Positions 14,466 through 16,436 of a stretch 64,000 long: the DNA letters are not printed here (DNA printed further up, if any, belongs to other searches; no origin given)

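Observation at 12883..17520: AT-richer divergent four-gene module: di-iron hydroxylase + KAS III-like enzyme facing a membrane protein + radical SAM enzyme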

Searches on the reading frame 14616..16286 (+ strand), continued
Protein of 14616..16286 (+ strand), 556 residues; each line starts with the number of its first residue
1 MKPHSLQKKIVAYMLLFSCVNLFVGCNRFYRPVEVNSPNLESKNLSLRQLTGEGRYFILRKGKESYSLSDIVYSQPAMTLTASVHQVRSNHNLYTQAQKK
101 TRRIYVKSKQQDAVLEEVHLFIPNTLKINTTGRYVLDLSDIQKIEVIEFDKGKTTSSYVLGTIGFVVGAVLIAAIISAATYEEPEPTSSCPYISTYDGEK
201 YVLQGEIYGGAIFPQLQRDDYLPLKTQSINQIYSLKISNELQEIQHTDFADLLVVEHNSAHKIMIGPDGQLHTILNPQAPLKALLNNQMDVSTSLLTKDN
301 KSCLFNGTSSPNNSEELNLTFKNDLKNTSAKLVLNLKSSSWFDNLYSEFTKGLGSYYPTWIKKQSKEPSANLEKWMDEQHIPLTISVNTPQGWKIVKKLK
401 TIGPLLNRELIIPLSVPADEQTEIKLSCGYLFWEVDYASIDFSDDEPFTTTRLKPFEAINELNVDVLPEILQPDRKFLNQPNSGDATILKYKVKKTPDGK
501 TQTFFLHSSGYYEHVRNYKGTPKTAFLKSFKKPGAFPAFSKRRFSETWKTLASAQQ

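Call 82: search_protein_families(library=pfam, proteins=[P0465, P0467, P0468, P0469, P0474, P0502, P0508, P0428, P0390, P0401], max_evalue=0.01)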
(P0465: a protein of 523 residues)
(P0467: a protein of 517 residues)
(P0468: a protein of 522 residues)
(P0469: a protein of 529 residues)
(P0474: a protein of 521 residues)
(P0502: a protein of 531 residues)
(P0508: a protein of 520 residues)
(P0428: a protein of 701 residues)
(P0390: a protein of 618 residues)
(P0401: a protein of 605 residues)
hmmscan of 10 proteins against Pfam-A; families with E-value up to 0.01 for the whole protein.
P0465 (523 aa): 0 families

P0467 (517 aa): 0 families

P0468 (522 aa): 0 families

P0469 (529 aa): 0 families

P0474 (521 aa): 0 families

P0502 (531 aa): 0 families

P0508 (520 aa): 0 families

P0428 (701 aa): 0 families

P0390 (618 aa): 0 families

P0401 (605 aa): 1 family
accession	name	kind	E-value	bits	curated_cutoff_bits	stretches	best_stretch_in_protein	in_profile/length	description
PF21979.2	Hfq_1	-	0.0047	17.5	27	0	59-108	10-60/61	Hfq related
